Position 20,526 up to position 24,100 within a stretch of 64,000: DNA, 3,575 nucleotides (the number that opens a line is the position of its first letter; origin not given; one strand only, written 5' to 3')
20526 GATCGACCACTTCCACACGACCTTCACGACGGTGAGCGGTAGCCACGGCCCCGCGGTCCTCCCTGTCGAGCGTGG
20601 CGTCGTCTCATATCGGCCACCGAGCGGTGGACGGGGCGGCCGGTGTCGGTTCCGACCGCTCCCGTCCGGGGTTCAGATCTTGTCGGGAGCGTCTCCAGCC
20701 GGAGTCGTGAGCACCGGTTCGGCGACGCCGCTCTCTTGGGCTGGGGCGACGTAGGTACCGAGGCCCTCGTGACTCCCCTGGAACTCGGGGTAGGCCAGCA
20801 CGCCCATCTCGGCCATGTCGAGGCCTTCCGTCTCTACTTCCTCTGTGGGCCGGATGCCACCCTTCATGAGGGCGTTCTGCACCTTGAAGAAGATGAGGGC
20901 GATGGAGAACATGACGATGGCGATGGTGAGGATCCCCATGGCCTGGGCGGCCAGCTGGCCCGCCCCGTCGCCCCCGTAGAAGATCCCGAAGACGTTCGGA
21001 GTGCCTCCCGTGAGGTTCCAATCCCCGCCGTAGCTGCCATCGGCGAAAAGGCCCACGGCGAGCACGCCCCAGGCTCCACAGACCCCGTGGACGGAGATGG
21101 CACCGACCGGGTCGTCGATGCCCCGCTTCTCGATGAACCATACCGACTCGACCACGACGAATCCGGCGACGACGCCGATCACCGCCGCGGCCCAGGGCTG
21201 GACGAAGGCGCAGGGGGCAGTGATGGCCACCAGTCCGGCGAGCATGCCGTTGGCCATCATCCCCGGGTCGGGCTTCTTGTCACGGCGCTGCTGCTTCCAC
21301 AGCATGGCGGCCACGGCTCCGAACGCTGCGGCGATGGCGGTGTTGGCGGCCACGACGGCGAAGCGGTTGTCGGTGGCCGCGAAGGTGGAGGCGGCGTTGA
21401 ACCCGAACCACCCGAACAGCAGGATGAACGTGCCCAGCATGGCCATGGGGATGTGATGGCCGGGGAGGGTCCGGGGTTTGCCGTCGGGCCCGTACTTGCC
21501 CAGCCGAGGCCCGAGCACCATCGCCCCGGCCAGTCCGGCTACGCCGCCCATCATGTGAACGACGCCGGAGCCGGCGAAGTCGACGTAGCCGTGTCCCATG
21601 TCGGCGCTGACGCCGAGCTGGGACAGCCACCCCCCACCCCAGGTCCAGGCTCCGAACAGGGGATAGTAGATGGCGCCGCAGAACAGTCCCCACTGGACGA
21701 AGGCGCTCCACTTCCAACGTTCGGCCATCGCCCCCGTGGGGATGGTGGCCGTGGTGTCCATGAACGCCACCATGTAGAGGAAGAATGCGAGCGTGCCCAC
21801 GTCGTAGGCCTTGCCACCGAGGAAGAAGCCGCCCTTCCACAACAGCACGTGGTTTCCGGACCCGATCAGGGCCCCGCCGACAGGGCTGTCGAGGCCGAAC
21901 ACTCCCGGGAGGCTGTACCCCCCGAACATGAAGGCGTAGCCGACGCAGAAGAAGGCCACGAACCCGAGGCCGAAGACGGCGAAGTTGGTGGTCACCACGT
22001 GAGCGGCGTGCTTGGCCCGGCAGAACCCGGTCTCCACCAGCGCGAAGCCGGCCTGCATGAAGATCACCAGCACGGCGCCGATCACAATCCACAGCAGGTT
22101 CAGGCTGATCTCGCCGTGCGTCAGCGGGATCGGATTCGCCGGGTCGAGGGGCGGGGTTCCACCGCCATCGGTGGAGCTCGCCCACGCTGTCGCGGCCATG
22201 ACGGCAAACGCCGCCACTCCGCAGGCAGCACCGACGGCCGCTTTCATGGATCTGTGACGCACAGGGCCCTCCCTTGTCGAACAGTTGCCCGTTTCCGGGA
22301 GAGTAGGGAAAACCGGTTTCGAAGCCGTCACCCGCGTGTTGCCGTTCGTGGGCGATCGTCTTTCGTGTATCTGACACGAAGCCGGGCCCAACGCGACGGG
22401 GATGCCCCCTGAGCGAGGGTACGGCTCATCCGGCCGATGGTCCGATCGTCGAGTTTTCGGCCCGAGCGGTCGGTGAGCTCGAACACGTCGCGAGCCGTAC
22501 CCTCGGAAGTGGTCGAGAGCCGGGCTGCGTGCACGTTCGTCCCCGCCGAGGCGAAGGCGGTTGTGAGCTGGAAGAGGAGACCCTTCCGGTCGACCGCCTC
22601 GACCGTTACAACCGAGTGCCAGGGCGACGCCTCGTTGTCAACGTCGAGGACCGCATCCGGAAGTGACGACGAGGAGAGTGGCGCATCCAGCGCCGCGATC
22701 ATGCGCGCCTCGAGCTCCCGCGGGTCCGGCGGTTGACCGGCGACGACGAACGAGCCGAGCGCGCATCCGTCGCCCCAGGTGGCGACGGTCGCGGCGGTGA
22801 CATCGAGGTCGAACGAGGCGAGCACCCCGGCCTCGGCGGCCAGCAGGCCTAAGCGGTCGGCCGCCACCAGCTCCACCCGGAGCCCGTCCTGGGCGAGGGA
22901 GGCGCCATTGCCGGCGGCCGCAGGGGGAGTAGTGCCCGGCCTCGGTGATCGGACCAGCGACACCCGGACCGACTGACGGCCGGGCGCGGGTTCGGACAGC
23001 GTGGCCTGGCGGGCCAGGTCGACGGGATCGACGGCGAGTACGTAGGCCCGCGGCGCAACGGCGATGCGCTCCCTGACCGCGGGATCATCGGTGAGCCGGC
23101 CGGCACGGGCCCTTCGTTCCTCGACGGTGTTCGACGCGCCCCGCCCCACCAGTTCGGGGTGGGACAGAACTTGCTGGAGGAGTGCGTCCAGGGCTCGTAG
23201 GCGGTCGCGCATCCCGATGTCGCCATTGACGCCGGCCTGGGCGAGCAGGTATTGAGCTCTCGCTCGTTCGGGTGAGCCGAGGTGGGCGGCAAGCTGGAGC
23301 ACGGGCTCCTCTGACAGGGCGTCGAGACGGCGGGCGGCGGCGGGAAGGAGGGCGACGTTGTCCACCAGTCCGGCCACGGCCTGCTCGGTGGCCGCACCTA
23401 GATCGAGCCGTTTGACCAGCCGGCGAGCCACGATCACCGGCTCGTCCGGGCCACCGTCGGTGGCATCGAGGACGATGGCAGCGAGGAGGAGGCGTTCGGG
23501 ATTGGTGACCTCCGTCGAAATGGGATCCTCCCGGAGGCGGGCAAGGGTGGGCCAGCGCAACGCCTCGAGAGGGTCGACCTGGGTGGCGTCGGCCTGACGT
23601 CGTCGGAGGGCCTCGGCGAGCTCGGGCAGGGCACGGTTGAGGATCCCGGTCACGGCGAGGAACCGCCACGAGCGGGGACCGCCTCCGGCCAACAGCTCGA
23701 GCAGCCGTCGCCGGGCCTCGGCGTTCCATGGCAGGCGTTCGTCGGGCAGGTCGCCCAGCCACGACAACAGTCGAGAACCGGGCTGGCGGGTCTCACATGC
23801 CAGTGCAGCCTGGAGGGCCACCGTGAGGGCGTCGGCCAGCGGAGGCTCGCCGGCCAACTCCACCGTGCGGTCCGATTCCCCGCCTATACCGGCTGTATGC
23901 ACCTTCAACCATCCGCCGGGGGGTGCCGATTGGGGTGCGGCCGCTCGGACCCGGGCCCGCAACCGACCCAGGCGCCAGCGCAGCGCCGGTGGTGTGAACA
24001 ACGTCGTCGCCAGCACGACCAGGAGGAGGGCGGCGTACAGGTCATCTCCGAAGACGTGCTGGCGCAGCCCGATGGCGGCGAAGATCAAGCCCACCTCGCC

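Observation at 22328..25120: CPA2 cation/H+ antiporter fused to a GlnD-like nitrogen-sensor module, directly upstream of an ammonium transporter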

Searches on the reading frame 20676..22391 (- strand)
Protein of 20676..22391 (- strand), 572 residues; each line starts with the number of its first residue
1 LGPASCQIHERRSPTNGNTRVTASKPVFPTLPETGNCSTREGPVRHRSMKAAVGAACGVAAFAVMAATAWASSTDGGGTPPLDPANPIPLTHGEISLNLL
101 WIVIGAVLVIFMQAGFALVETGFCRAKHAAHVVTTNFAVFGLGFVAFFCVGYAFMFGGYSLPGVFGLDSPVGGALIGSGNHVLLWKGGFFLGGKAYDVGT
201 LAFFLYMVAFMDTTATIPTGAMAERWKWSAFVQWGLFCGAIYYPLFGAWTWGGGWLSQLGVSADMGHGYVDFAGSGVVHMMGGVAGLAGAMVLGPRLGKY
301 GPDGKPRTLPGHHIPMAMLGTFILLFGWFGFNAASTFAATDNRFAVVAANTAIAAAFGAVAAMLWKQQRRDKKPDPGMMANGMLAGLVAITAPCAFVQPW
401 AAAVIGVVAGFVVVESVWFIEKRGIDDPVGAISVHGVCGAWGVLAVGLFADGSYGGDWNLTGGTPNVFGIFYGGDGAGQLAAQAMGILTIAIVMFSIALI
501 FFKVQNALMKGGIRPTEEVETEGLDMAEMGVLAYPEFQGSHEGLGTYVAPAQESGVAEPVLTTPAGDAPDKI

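Call 6: search_protein_families(library=pfam, proteins=[window:20676-22391:-], max_evalue=0.01)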
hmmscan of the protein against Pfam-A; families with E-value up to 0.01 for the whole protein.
window:20676-22391:- (572 aa): 1 family
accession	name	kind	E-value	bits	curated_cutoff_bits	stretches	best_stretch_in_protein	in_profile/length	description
PF00909.26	Ammonium_transp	-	1.3e-106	357.2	23.2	1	100-534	1-399/399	Ammonium Transporter Family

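Call 7: search_protein_families(library=ncbifam, proteins=[window:20676-22391:-], max_evalue=0.01)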
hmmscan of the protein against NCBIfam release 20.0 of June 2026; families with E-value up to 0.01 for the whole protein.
window:20676-22391:- (572 aa): 3 families
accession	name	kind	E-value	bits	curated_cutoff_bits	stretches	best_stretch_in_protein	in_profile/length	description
TIGR00836.1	amt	subfamily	3.3e-105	352.3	343.3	1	99-534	2-406/406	ammonium transporter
TIGR03644.1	marine_trans_1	hypoth_equivalog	1.3e-94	317.3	514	1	97-537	3-404/404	probable ammonium transporter, marine subtype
NF007947.0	PRK10666.1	equivalog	3.2e-40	138.3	657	1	101-534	34-426/428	ammonium transporter AmtB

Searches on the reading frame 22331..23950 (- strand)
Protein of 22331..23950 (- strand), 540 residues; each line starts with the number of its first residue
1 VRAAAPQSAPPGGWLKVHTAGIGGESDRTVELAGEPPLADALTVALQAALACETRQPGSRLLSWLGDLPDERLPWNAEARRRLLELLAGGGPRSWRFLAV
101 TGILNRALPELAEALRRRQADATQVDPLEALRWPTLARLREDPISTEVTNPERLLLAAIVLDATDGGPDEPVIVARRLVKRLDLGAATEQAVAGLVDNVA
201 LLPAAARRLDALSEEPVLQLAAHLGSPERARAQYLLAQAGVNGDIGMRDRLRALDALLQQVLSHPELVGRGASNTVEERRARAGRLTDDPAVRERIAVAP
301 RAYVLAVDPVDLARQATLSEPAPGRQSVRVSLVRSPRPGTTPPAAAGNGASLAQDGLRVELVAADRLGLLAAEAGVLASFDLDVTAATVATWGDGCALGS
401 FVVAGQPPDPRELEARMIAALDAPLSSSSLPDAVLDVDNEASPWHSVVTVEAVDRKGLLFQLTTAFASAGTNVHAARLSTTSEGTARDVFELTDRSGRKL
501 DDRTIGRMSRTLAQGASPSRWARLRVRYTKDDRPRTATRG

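Call 39: search_protein_representatives(protein=window:22331-23950:-)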
Query: 540 residues. Proteins with E-value up to 0.001 (for the whole library): 2091; up to 1e-10: 550; up to 1e-30: 173. The best 150 are listed.
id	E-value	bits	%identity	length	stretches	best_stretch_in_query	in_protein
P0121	6.5e-126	437.6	54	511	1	30-521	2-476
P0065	5.9e-120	418.0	51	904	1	6-523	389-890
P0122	9.2e-118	410.7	53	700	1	18-500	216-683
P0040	3.0e-117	409.0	53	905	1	25-525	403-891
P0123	3.2e-96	339.7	49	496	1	27-520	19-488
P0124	1.6e-88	314.2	44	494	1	34-530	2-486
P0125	1.7e-88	314.2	43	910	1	27-513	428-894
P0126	1.0e-86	308.3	48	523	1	9-522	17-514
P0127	1.6e-86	307.6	46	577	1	6-527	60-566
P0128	6.9e-86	305.6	48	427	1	98-526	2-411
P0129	1.3e-84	301.4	45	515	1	24-516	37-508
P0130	1.8e-84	300.9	56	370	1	172-524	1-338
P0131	2.1e-84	300.7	42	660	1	27-525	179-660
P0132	7.1e-84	298.9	47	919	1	8-512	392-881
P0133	8.3e-83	295.4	45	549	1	9-517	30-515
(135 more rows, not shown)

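Call 49: predict_structure(alignment_id=A2)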
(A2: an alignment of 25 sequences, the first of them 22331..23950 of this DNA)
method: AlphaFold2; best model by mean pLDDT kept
length: 540 residues; sequences in the alignment: 25
mean_pLDDT: 89.2   pTM: 0.84
mean pLDDT of the five models: 89.2, 87.8, 86.9, 86.7, 85.5
residues with pLDDT >= 90: 401; 70-90: 81; 50-70: 32; < 50: 26
segments of 3 or more residues with pLDDT < 50: 338-353, 532-534, 538-540
pLDDT, mean of each block of 10 residues (from residue 1): 70 91 73 95 98 96 97 95 97 97 97 95 89 96 88 97 93 97 97 97 94 87 93 96 93 96 76 78 97 95 85 96 95 70 41 70 95 96 88 92 93 97 93 96 94 94 96 89 92 94 97 87 56 49
secondary structure, 60 per line:
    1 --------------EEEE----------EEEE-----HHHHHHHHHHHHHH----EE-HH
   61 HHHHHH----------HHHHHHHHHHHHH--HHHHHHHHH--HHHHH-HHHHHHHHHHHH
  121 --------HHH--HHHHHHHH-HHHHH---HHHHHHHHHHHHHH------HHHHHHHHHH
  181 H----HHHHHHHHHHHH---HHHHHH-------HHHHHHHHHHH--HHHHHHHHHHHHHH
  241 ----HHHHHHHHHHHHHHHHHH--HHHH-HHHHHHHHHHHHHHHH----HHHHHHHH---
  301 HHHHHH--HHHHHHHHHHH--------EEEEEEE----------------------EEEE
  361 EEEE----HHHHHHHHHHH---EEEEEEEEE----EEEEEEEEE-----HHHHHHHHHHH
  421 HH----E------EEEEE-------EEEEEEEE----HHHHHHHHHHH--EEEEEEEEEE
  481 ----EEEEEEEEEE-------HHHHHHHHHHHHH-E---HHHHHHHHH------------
elements in order: E15-18 E29-32 H38-51 H59-66 H77-89 H92-100 H103-107 H109-120 H134-141 H143-147 H151-164 H171-181 H186-197 H201-206 H214-224 H227-240 H245-262 H265-268 H270-285 H290-297 H301-306 H309-319 E328-334 E357-364 H369-379 E383-391 E396-404 H410-422 E434-438 E446-453 H458-468 E471-480 E485-494 H502-514 H520-528

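Call 51: fold_search(model_id=the predicted structure, library=pdb)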
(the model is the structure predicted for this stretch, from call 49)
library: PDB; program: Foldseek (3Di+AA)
matches with E <= 10: 643; with E <= 0.001: 1
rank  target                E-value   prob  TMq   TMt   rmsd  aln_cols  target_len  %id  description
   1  3wfp_B                5.1e-04  1.00  0.31  0.37   5.7       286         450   14  tRNA processing enzyme (apo form 2) (released 2014-01-01)
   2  3wfp_A                1.1e-03  1.00  0.31  0.36   5.5       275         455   15  tRNA processing enzyme (apo form 2) (released 2014-01-01)
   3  3wfs_D                3.0e-03  1.00  0.32  0.38   6.3       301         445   14  tRNA processing enzyme complex 3 (released 2014-01-01)
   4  3wfr_E                3.1e-03  1.00  0.31  0.37   6.3       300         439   14  tRNA processing enzyme complex 2 (released 2014-01-01)
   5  3wfp_C                3.7e-03  1.00  0.31  0.39   5.3       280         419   15  tRNA processing enzyme (apo form 2) (released 2014-01-01)
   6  3wfq_E                3.7e-03  1.00  0.31  0.37   6.5       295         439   14  tRNA processing enzyme complex 1 (released 2014-01-01)
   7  3wfs_C                3.9e-03  1.00  0.32  0.38   5.1       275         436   14  tRNA processing enzyme complex 3 (released 2014-01-01)
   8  3wfq_G                3.9e-03  1.00  0.31  0.37   5.5       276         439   14  tRNA processing enzyme complex 1 (released 2014-01-01)
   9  3wfp_E                4.2e-03  1.00  0.32  0.41   5.2       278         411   15  tRNA processing enzyme (apo form 2) (released 2014-01-01)
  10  3wfq_F                4.6e-03  1.00  0.32  0.39   5.9       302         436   15  tRNA processing enzyme complex 1 (released 2014-01-01)
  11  3wfo_A                5.1e-03  1.00  0.31  0.38   5.6       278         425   15  tRNA processing enzyme (apo form 1) (released 2014-01-01)
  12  3wfo_C                5.8e-03  1.00  0.31  0.38   5.5       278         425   14  tRNA processing enzyme (apo form 1) (released 2014-01-01)
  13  2nyi_A                5.8e-03  1.00  0.11  0.32  16.1       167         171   18  Crystal Structure of an Unknown Protein from Galdieria sulphuraria (released 2006-12-12)
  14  3wfr_F                6.6e-03  1.00  0.30  0.36   7.0       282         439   14  tRNA processing enzyme complex 2 (released 2014-01-01)
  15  2nyi_B                6.6e-03  1.00  0.11  0.32  16.2       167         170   18  Crystal Structure of an Unknown Protein from Galdieria sulphuraria (released 2006-12-12)
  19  2f06_A                1.5e-02  0.99  0.11  0.37  15.8       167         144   12  Crystal structure of protein BT0572 from Bacteroides thetaiotaomicron (released 2005-12-27)
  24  1u8s_A                3.4e-02  0.93  0.12  0.30  15.3       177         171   15  Crystal structure of putative glycine cleavage system transcriptional repressor (released 2004-08-17)
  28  1u8s_B                6.0e-02  0.93  0.10  0.29  14.9       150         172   15  Crystal structure of putative glycine cleavage system transcriptional repressor (released 2004-08-17)
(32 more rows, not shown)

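Call 52: search_protein_families(library=pfam, alignment_id=A2, max_evalue=1)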
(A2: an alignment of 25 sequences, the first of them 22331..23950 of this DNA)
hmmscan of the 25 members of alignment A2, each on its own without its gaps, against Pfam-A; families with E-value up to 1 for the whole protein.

A. member 1, window:22331-23950:- (540 aa): 4 families
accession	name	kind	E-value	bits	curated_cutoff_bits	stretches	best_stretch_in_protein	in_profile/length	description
PF01842.31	ACT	-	3.8e-12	46.2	27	2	447-498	2-54/66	ACT domain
PF24931.1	ACT_ACR9_3rd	-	6.5e-05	23.4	27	1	436-502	3-69/98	ACR9-like, ACT-like domain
PF13291.12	ACT_4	-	0.00014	22.9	27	1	448-487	9-49/80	ACT domain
PF22754.3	bHLH-TF_ACT-like_plant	-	0.00057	20.5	27.6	1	447-493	12-56/75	Plant bHLH transcription factor, ACT-like domain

B. families by the number of members that match (of 25 scanned): 19 families
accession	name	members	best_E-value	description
PF01842.31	ACT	25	5.7e-21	ACT domain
PF13291.12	ACT_4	24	6.4e-11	ACT domain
PF22754.3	bHLH-TF_ACT-like_plant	21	5.3e-09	Plant bHLH transcription factor, ACT-like domain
PF22629.2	ACT_AHAS_ss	14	2.4e-06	AHAS small subunit-like ACT domain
PF13740.12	ACT_6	13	1.3e-05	ACT domain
PF24931.1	ACT_ACR9_3rd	12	4.7e-08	ACR9-like, ACT-like domain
PF00999.27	Na_H_Exchanger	2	6.2e-05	Sodium/hydrogen exchanger, transmembrane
PF21075.3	GDH_ACT1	2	0.0023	Glutamate dehydrogenase, ACT1 domain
PF24926.1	ACT_ACR9_C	2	0.24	ACT domain-containing protein ACR9, C-terminal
PF24914.1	ACR10_N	1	0.0013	ACT domain-containing protein ACR10, N-terminal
PF13840.12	ACT_7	1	0.038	ACT domain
PF22190.2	TTHA0829-like_ACT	1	0.042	TTHA0829-like ACT domain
PF22905.2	Hydro_N_hd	1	0.058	Hydrolase N-terminal helical domain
PF12627.12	PolyA_pol_RNAbd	1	0.071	Probable RNA and SrmB- binding site of polymerase A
PF11817.14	Foie-gras_1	1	0.11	Foie gras liver health family 1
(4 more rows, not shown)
